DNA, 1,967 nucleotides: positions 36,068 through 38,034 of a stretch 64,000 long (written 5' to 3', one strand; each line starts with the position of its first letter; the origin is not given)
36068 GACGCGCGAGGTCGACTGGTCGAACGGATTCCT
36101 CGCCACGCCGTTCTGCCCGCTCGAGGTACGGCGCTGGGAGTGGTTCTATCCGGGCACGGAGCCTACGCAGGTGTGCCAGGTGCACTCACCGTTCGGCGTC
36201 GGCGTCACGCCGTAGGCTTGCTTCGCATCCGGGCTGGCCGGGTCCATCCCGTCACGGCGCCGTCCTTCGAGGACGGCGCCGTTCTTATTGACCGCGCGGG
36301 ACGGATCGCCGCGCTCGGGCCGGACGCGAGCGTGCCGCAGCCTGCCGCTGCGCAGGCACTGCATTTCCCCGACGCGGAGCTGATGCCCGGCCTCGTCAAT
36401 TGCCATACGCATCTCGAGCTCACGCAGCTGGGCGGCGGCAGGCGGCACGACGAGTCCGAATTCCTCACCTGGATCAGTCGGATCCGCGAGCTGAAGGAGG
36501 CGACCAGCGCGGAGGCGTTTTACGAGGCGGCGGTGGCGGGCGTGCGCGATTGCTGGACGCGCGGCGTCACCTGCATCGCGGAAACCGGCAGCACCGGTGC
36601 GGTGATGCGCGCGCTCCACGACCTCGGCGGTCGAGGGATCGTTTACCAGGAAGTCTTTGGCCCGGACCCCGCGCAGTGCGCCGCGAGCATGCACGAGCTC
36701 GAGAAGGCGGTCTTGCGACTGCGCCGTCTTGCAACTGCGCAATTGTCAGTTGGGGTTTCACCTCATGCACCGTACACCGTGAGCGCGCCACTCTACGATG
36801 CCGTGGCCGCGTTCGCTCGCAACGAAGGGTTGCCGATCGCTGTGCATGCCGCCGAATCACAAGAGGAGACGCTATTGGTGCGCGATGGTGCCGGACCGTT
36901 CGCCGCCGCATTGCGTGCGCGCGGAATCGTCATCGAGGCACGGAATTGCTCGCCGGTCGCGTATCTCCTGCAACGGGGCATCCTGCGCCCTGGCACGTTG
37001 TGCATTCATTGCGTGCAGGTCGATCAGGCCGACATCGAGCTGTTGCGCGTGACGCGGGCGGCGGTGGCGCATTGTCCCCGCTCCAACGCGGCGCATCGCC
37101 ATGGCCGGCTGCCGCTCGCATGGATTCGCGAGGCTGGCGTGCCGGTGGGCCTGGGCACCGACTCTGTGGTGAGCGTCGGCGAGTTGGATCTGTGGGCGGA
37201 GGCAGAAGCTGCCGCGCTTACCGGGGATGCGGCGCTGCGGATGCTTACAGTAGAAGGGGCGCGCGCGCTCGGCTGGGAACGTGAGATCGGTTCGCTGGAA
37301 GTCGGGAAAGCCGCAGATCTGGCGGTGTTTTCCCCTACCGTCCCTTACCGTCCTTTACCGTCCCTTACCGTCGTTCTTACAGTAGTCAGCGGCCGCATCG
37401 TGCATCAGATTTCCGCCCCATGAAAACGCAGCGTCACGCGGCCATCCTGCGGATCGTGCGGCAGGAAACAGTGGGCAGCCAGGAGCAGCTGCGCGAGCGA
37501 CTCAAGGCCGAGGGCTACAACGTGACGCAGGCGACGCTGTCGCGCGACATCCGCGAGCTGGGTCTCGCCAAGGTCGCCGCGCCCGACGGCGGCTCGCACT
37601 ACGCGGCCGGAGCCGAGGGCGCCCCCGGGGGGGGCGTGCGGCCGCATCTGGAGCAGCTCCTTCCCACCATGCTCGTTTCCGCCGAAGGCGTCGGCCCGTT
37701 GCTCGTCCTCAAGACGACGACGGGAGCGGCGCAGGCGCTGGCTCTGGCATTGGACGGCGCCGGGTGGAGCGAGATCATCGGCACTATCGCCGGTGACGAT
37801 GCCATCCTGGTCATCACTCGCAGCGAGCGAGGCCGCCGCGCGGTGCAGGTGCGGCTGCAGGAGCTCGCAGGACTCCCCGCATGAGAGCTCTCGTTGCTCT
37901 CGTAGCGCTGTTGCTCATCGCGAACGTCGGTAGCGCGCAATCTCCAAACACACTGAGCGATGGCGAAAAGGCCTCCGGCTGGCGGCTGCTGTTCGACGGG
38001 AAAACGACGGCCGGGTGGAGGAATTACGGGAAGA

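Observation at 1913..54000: At least 13 arrays of tandem 7-, 8- or 10-nt units (STRR-like) at gene junctions and in-frame inside housekeeping genes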

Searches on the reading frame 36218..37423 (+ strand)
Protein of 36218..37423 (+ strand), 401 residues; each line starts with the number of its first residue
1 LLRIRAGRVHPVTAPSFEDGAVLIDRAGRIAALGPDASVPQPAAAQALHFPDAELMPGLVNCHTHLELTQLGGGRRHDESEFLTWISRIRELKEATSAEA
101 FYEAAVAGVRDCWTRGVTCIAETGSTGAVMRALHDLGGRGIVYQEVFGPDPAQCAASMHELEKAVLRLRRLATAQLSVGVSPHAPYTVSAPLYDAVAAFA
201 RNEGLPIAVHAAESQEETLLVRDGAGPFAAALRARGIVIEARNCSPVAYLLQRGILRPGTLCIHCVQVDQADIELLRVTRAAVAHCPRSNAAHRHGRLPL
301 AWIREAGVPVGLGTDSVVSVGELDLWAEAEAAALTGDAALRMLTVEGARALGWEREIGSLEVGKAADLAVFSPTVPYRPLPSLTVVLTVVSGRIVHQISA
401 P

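Call 8: search_protein_families(library=ncbifam, proteins=[window:36218-37423:+], max_evalue=0.00001)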
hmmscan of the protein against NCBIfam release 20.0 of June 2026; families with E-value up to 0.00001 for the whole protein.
window:36218-37423:+ (401 aa): 30 families (the best 25 are shown)
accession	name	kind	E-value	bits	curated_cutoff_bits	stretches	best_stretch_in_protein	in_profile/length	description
NF006549.0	PRK09045.1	equivalog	8.8e-50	169.6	540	1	10-371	18-378/444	TRZ/ATZ family hydrolase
NF006269.1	PRK08418.1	equivalog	1.3e-41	142.7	320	1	18-372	20-375/408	aminofutalosine deaminase family hydrolase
NF005211.0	PRK06687.1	equivalog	2.5e-39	135.2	703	1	19-374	21-374/419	TRZ/ATZ family protein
NF006055.0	PRK08203.1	equivalog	3.9e-36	124.6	532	1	172-372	198-391/455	8-oxoguanine deaminase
NF005557.0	PRK07228.1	equivalog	3.6e-35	121.5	522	1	17-372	19-375/445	5'-deoxyadenosine deaminase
NF004701.0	PRK06038.1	equivalog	2.3e-33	115.6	609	1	13-375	17-369/432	N-ethylammeline chlorohydrolase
NF006681.0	PRK09229.1-2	equivalog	2.9e-28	98.8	362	2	169-371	191-386/451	formimidoylglutamate deiminase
NF006252.0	PRK08393.1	equivalog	4.8e-26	91.7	617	1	52-376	49-367/424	N-ethylammeline chlorohydrolase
TIGR02967.1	guan_deamin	equivalog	3.7e-25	88.8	375.4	1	252-375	233-364/401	guanine deaminase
NF006056.0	PRK08204.1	subfamily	3.1e-23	82.3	391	2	245-372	232-380/449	hypothetical protein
NF006679.0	PRK09228.1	subfamily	4e-23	81.9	351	1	253-374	259-388/433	guanine deaminase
NF009059.0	PRK12393.1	equivalog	1e-22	80.5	543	1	239-372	252-395/460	amidohydrolase family protein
NF005540.0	PRK07203.1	equivalog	3.2e-20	72.2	444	1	14-319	16-316/444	putative aminohydrolase SsnA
NF012037.0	PRK15493.1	equivalog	6e-19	68.1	779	1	55-375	57-375/435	bifunctional S-methyl-5'-thioadenosine deaminase/S-adenosylhomocysteine deaminase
TIGR02022.1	hutF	equivalog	1.9e-18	66.5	413.05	1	171-378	196-399/455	formimidoylglutamate deiminase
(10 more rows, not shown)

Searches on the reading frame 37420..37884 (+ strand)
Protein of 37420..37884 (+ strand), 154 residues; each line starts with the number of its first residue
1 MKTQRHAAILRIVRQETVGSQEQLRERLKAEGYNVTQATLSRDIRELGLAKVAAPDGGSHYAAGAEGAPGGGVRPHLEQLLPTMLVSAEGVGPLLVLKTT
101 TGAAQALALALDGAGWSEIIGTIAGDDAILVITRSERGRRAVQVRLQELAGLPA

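Call 8: search_protein_families(library=ncbifam, proteins=[window:37420-37884:+], max_evalue=0.00001)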
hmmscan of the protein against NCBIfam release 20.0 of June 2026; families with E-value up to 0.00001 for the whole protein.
window:37420-37884:+ (154 aa): 5 families
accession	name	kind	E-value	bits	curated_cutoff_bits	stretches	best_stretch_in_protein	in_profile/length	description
NF002880.0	PRK03341.1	equivalog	3.9e-39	134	200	1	2-150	15-167/170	arginine repressor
TIGR01529.1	argR_whole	equivalog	7.8e-38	129.8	130.45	1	4-149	2-145/146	arginine repressor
NF001680.0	PRK00441.1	equivalog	3.9e-36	124.4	184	1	1-149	1-147/150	arginine repressor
NF003281.1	PRK04280.1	equivalog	2.4e-33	115.4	182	1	1-149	1-147/148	transcriptional regulator AhrC/ArgR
NF003457.0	PRK05066.1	equivalog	4.8e-15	55.5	194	1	8-136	13-138/156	transcriptional regulator ArgR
